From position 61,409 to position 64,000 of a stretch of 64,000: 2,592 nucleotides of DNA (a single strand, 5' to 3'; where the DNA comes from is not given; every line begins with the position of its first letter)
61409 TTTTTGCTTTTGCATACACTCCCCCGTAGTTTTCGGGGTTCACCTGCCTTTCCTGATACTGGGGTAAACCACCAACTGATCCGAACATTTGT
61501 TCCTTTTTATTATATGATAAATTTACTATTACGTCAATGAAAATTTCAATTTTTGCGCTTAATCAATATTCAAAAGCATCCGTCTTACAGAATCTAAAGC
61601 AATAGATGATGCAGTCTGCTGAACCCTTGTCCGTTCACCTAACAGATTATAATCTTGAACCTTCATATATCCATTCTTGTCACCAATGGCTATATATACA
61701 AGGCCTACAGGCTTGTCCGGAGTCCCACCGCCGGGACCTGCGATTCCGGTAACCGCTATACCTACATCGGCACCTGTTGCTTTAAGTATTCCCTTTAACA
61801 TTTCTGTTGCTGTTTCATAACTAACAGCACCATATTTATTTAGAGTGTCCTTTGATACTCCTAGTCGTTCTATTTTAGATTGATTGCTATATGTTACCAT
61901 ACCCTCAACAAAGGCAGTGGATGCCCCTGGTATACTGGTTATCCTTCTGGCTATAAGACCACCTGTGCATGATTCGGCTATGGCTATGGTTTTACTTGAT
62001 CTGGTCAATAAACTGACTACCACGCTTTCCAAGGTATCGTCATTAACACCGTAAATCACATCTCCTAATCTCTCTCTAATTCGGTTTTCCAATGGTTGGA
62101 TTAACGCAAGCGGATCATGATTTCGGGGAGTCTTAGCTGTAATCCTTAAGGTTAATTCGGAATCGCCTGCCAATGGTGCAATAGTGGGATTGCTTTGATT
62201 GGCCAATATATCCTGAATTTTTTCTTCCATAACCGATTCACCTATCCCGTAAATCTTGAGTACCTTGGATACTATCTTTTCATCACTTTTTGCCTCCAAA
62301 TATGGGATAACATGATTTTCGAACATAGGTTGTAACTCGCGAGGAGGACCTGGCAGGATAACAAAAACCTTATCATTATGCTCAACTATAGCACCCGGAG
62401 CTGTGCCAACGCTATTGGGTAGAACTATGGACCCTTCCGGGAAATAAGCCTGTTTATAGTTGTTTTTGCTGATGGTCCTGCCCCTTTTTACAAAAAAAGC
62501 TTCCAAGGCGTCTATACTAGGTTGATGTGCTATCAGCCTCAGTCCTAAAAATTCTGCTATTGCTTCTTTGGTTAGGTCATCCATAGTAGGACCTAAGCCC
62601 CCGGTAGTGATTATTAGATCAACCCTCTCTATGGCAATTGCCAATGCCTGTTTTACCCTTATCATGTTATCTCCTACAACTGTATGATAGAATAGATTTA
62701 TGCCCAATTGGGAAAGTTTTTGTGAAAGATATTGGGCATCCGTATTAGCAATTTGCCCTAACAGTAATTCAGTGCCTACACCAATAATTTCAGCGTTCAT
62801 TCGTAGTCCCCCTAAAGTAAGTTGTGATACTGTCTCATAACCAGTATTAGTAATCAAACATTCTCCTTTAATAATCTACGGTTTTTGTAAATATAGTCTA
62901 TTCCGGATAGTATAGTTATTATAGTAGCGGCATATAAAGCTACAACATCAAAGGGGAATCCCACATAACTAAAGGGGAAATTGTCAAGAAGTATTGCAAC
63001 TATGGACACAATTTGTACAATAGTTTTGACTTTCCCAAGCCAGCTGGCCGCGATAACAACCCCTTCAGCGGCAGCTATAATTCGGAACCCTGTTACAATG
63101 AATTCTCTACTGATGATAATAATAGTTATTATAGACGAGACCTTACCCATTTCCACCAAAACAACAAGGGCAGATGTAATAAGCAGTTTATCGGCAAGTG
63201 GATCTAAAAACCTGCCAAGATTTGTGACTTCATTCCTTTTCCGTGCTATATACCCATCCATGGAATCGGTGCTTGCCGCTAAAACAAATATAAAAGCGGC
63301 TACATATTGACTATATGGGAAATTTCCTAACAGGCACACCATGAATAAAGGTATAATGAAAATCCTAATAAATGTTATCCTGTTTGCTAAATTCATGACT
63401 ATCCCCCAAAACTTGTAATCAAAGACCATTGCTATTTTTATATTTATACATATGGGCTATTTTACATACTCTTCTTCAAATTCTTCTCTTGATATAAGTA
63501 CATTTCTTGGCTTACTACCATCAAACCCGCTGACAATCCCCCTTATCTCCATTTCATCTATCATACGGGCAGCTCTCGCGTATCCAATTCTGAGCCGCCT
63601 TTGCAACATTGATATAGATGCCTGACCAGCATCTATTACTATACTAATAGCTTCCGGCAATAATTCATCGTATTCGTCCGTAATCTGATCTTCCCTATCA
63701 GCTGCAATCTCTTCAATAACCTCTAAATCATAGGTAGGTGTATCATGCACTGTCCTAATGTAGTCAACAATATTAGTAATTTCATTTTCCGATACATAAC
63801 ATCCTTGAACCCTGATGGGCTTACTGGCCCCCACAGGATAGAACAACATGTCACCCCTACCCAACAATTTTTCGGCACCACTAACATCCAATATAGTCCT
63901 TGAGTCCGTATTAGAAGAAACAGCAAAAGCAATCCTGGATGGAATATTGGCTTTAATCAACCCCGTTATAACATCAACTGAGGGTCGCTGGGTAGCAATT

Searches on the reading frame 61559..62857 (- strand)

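Call 56: search_protein_families(library=pfam, proteins=[window:61559-62857:-], max_evalue=0.000001)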
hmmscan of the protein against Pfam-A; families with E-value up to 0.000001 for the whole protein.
window:61559-62857:- (432 aa): 3 families
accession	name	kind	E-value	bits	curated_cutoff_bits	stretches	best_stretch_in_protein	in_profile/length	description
PF02464.23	CinA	-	1.1e-54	184.7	23.5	1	274-428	2-155/155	Competence-damaged protein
PF00994.29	MoCF_biosynth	-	2.4e-37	128.3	26.6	1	23-188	1-143/144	Probable molybdopterin binding domain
PF18146.6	CinA_KH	-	1.9e-23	82.7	27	1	197-270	1-73/73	Damage-inducible protein CinA KH domain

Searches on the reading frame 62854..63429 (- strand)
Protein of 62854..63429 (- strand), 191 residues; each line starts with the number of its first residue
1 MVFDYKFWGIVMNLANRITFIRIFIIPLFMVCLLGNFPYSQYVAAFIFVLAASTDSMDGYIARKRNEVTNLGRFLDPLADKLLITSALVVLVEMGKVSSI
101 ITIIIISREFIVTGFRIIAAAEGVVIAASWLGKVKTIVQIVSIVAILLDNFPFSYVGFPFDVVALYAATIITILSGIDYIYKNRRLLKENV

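Call 94: search_protein_families(library=pfam, proteins=[window:62854-63429:-], max_evalue=0.00001)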
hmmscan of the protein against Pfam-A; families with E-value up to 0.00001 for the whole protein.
window:62854-63429:- (191 aa): 1 family
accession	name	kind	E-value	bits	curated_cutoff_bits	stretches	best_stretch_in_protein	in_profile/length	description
PF01066.26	CDP-OH_P_transf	-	1.9e-44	152.2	22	1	12-173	1-151/152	CDP-alcohol phosphatidyltransferase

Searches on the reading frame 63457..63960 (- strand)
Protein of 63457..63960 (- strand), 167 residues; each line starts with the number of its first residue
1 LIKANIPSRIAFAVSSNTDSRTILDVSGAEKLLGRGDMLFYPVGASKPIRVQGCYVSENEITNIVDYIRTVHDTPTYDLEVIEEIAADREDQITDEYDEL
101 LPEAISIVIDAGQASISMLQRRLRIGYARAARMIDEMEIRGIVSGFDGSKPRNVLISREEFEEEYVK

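Call 94: search_protein_families(library=pfam, proteins=[window:63457-63960:-], max_evalue=0.00001)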
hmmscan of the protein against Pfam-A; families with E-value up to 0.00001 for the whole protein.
window:63457-63960:- (167 aa): 1 family
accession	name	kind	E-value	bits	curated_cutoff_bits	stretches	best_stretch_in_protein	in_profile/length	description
PF09397.16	FtsK_gamma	-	3.6e-29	100.7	30.6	1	96-156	2-62/63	Ftsk gamma domain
